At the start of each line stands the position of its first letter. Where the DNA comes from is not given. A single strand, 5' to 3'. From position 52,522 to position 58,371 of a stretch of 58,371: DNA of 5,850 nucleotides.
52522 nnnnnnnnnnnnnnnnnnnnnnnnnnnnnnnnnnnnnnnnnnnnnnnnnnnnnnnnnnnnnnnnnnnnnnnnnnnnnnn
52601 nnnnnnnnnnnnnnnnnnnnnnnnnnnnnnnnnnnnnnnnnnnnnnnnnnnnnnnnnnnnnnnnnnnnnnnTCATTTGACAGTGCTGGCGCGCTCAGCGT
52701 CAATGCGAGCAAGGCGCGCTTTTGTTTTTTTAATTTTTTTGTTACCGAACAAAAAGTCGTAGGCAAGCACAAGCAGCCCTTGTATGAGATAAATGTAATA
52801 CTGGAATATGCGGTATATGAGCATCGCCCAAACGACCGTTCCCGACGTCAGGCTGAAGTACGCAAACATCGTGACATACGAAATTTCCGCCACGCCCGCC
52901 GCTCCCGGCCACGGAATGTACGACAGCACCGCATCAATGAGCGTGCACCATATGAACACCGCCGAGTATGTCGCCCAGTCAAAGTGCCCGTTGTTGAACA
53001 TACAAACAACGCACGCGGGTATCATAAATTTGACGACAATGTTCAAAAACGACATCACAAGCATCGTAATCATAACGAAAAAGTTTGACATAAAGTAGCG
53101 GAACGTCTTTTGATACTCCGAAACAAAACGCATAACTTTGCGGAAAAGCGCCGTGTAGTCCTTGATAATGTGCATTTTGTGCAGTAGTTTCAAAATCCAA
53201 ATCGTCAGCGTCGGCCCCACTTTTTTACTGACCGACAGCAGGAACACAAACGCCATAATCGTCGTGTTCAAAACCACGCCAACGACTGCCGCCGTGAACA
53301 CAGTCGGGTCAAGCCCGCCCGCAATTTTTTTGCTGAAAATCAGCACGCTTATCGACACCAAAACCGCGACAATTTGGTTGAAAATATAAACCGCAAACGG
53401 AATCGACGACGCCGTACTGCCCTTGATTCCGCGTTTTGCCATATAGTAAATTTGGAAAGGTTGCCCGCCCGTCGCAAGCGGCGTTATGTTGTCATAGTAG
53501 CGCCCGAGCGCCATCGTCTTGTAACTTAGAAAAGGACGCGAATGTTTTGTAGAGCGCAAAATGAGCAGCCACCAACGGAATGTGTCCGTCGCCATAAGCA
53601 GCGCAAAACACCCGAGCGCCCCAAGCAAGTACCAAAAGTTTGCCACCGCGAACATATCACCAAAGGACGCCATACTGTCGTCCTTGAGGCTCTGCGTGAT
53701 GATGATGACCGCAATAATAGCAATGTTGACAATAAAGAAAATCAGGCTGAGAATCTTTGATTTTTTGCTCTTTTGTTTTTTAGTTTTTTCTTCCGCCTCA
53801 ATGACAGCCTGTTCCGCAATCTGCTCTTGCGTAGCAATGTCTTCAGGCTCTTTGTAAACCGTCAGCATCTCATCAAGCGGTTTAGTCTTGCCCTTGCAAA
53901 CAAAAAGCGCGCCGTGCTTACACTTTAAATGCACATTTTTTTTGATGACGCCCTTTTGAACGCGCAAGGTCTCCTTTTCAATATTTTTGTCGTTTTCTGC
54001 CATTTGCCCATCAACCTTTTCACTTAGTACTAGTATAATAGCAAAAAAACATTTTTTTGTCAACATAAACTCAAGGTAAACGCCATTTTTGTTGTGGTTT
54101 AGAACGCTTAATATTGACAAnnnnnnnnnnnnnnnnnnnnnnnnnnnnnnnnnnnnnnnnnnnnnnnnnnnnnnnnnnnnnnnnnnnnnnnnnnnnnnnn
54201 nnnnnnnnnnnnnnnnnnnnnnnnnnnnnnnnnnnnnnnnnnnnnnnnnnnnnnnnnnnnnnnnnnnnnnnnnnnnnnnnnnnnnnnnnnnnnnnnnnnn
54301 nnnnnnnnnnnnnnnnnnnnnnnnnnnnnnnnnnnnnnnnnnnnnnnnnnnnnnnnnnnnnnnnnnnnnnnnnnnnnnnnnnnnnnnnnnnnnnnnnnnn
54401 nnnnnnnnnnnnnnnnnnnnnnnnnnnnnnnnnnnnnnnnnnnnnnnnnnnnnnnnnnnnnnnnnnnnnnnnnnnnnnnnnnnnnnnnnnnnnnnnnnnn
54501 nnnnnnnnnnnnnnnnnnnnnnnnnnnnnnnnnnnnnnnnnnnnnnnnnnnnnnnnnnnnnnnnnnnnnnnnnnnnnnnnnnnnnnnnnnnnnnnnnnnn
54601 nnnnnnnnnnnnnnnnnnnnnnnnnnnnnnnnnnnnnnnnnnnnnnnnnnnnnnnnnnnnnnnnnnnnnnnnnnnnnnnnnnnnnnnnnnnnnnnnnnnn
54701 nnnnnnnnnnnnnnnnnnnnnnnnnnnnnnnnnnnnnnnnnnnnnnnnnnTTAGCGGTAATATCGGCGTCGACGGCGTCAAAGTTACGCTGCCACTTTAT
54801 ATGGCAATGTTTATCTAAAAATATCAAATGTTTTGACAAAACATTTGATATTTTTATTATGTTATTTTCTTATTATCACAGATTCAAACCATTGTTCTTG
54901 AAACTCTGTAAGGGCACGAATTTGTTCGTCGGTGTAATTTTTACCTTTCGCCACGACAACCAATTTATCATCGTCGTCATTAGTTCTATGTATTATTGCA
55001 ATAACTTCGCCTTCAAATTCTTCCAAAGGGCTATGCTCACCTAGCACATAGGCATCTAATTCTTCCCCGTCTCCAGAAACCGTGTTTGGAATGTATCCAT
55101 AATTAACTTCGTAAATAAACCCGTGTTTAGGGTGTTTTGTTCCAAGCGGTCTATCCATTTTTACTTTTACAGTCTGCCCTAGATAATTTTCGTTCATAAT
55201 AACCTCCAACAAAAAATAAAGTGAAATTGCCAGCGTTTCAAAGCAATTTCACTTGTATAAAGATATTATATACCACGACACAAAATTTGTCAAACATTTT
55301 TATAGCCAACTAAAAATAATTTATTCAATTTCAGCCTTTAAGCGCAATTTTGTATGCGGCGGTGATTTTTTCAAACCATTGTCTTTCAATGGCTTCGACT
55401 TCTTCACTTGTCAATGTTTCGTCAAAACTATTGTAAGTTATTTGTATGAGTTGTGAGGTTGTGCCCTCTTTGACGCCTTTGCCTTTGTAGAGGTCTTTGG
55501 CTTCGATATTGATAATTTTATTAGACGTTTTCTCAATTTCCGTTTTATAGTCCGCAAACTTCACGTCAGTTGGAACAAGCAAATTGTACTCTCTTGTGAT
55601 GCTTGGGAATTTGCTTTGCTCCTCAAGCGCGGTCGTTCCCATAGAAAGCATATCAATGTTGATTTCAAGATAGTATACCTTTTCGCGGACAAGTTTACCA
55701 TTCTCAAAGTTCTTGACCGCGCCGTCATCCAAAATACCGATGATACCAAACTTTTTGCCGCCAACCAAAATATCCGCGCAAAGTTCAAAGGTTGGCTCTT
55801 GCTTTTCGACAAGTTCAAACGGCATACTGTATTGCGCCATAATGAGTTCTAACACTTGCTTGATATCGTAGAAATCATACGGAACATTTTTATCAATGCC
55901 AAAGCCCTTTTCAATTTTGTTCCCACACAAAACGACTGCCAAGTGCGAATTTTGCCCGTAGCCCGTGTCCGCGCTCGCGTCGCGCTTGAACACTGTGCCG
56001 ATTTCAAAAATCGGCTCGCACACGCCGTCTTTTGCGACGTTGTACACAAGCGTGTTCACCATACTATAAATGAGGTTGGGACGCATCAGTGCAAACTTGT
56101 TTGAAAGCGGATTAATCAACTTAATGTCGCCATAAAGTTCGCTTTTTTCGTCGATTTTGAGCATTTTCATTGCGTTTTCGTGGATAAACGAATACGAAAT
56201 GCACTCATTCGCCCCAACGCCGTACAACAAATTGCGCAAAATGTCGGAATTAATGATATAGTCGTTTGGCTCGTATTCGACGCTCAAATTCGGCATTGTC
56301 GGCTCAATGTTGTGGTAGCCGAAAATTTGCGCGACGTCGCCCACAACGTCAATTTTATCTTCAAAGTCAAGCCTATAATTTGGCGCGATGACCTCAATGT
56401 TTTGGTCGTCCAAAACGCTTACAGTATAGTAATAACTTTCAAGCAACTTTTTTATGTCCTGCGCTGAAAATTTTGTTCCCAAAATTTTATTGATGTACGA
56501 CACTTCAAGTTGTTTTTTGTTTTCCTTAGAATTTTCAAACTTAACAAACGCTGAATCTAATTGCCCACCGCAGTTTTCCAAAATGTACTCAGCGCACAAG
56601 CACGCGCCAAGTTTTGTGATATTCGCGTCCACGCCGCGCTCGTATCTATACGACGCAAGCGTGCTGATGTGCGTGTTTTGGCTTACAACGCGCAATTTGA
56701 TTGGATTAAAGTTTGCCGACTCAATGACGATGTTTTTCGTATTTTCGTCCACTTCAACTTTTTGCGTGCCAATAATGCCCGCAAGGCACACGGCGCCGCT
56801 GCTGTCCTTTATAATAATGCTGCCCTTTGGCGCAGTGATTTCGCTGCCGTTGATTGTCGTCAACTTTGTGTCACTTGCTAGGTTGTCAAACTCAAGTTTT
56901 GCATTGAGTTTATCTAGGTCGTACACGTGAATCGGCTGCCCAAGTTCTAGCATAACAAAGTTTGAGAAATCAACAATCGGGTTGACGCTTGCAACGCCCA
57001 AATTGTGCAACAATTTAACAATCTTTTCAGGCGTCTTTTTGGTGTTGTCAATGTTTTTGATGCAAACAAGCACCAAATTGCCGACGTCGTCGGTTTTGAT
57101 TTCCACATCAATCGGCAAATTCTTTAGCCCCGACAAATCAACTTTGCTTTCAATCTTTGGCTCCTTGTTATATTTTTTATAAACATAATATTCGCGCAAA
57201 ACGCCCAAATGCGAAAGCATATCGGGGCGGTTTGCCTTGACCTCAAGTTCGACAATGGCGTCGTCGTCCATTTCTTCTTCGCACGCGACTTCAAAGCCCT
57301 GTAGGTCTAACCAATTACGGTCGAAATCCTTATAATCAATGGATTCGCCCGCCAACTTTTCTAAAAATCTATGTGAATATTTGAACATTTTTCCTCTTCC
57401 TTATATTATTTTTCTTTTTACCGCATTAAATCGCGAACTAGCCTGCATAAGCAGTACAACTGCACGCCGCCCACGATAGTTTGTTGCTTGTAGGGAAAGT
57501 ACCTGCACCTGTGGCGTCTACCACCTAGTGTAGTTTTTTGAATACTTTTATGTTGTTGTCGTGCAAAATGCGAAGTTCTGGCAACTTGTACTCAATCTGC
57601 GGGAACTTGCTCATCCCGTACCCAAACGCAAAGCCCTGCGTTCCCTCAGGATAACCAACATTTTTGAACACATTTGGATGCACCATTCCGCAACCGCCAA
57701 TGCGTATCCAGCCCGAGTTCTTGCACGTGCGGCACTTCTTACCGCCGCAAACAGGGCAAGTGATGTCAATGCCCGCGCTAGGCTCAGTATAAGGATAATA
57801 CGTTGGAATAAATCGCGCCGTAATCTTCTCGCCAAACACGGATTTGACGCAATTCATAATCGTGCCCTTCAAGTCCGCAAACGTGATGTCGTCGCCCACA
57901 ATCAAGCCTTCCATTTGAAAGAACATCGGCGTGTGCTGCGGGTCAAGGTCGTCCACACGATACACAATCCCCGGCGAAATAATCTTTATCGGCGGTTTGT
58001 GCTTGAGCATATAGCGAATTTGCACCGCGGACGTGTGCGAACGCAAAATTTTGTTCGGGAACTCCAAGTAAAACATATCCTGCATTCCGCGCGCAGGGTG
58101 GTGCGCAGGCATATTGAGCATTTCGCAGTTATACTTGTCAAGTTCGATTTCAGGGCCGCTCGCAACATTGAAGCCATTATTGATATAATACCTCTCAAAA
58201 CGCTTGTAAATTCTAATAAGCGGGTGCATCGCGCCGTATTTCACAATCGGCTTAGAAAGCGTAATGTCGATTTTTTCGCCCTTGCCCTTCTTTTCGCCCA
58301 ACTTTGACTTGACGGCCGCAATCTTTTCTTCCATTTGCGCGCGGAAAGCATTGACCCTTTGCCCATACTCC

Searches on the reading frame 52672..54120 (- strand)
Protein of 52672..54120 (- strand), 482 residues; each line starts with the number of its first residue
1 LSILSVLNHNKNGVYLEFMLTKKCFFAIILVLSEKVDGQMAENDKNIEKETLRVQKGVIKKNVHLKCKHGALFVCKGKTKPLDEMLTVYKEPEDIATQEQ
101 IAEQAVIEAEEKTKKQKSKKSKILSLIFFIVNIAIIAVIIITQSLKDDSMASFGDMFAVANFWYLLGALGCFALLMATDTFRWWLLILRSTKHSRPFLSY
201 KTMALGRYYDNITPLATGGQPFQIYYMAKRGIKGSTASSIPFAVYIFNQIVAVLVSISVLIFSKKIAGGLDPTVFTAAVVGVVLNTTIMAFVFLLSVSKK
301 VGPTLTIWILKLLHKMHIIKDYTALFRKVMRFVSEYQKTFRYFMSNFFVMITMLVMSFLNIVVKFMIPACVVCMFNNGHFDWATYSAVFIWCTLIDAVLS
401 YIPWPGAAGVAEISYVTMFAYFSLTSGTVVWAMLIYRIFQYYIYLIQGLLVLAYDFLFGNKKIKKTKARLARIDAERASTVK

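Call 18: search_protein_families(library=pfam, proteins=[window:52672-54120:-])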
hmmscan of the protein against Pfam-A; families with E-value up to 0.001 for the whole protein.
window:52672-54120:- (482 aa): 1 family
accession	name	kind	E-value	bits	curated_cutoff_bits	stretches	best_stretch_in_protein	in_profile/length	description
PF03706.18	LPG_synthase_TM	-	1.2e-32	114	33.4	1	130-448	2-302/302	Lysylphosphatidylglycerol synthase TM region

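Call 23: find_homologous_proteins(query=window:52672-54120:-, max_evalue=1e-30)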
Query window:52672-54120:- (482 aa): 306 proteins with E <= 1e-30 among 8000 candidates; the best 120 are listed.
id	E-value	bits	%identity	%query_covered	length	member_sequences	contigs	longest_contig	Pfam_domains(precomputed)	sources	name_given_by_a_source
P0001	3.5e-272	922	94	91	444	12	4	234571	PF03706.19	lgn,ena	-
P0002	4.0e-260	882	89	91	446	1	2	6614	PF03706.19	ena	-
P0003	5.1e-255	865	88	91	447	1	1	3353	PF03706.19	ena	-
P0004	2.5e-254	863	87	92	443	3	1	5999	PF03706.19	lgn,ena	-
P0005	1.7e-223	761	74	97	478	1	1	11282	PF03706.19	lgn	-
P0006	1.2e-204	699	92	71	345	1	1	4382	PF03706.19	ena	-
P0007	2.4e-202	691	71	91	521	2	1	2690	PF03706.19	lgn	-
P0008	3.1e-169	582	65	84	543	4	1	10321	PF03706.19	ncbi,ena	-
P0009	6.8e-169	581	63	87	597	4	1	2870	PF03706.19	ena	-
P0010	2.4e-165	569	63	87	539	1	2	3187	PF03706.19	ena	-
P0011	5.0e-165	568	67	80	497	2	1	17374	PF03706.19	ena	-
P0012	7.6e-163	561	59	92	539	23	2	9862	PF03706.19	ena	-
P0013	9.3e-160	551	62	82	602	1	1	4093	PF03706.19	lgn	-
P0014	3.6e-155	536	56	94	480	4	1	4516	PF03706.19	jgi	-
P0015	4.7e-155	536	59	83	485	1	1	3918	PF03706.19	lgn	-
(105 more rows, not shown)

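Call 24: find_encoding_contigs(protein=P0001, flank=10000, max_places=10)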
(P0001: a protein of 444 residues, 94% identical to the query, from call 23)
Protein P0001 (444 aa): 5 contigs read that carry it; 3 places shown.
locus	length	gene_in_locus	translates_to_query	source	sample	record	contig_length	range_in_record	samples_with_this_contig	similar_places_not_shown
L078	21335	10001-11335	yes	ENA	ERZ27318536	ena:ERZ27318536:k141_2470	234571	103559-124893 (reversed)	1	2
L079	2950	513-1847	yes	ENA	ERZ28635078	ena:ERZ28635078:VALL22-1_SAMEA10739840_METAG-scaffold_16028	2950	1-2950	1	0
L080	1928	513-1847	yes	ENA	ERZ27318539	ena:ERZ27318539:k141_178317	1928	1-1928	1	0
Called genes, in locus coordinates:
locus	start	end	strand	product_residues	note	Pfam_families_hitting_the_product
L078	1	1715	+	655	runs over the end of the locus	PF00884:Sulfatase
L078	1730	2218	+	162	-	PF16277:DUF4926 (faint)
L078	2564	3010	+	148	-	PF00692:dUTPase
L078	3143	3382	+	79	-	-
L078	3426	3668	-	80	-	PF13443:HTH_26 (weak)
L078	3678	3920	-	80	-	-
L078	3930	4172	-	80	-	-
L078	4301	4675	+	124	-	-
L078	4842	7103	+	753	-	-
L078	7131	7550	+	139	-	-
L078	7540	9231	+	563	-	PF13203:DUF2201_N, PF09967:DUF2201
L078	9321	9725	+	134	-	-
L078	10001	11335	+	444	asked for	PF03706:LPG_synthase_TM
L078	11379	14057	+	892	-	PF01841:Transglut_core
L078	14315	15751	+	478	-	PF01171:ATP_bind_3, PF11734:TilS_C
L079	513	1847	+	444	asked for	PF03706:LPG_synthase_TM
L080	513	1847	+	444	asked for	PF03706:LPG_synthase_TM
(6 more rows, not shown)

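Call 27: find_encoding_contigs(protein=P0005, flank=10000, max_places=6)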
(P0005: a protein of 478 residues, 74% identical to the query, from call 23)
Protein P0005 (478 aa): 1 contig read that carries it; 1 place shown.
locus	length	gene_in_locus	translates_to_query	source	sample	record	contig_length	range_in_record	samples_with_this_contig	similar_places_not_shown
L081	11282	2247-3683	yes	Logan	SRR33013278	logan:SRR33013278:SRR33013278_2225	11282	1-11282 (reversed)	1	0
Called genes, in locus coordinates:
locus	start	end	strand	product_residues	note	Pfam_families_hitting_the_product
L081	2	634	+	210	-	?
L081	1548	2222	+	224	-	PF01520:Amidase_3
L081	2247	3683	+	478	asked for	PF03706:LPG_synthase_TM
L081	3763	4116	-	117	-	-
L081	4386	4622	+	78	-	-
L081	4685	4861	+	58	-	PF21247:Fic-like_C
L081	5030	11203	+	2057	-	PF02368:Big_2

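Call 28: find_encoding_contigs(protein=P0011, flank=10000, max_places=6)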
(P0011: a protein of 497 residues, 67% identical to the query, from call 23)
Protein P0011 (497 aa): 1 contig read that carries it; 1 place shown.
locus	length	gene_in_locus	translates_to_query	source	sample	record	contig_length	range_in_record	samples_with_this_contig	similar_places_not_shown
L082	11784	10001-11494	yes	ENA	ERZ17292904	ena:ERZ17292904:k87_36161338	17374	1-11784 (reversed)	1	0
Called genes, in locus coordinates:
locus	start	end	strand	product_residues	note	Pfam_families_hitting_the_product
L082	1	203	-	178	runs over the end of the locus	PF04542:Sigma70_r2, PF08281:Sigma70_r4_2 (weak)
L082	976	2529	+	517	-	PF01554:MatE (weak), PF01943:Polysacc_synt, PF03023:MurJ (weak)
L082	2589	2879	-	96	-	PF23577:LysM_RLK (faint), PF01476:LysM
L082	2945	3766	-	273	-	PF00590:TP_methylase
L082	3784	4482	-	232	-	PF03602:Cons_hypoth95, PF07669:Eco57I (weak), PF05175:MTS (weak)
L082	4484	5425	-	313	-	PF04468:PSP1, PF28472:PSP1_3rd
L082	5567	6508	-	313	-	PF13177:DNA_pol3_delta2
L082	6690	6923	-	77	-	-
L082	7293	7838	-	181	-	-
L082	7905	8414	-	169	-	PF05067:Mn_catalase (faint), PF13668:Ferritin_2 (weak), PF03232:COQ7 (faint), PF00210:Ferritin, PF02915:Rubrerythrin (weak), PF12902:Ferritin-like (weak), PF02915:Rubrerythrin (weak)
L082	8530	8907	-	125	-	PF16320:Ribosomal_L12_N, PF00542:Ribosomal_L12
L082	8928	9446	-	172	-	PF00466:Ribosomal_L10, PF27436:RL10_C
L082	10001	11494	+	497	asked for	PF03706:LPG_synthase_TM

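Call 29: find_encoding_contigs(protein=P0008, flank=10000, max_places=6)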
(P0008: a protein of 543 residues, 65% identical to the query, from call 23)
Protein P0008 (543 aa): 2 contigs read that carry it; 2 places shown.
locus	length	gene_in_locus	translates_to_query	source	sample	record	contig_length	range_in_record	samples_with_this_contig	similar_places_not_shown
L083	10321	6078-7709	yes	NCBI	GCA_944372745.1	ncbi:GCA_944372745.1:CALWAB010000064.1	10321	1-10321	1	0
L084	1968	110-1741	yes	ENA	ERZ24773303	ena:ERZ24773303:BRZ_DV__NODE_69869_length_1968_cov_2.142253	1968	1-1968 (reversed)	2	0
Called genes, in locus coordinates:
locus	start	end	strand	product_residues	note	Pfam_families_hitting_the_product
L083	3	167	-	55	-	?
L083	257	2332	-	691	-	PF07728:AAA_5 (weak)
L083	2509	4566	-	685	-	PF07728:AAA_5 (weak)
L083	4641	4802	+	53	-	-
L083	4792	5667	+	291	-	-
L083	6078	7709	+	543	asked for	PF03706:LPG_synthase_TM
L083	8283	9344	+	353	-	-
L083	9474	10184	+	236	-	PF04298:Zn_peptidase_2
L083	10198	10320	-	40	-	?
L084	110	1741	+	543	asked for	PF03706:LPG_synthase_TM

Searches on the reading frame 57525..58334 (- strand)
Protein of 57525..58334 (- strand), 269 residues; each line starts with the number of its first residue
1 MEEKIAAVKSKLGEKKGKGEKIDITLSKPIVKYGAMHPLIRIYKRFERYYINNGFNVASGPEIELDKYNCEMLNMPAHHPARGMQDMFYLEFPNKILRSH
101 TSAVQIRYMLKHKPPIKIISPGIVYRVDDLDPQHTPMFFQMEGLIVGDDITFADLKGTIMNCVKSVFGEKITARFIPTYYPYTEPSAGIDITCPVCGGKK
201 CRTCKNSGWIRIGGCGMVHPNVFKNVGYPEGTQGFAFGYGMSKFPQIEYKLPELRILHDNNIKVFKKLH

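Call 18: search_protein_families(library=pfam, proteins=[window:57525-58334:-])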
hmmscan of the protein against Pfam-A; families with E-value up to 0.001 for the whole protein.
window:57525-58334:- (269 aa): 1 family
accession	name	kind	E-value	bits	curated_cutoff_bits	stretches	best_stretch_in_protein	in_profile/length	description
PF01409.25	tRNA-synt_2d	-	4.7e-80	269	19.8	1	21-267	1-245/246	tRNA synthetases class II core domain (F)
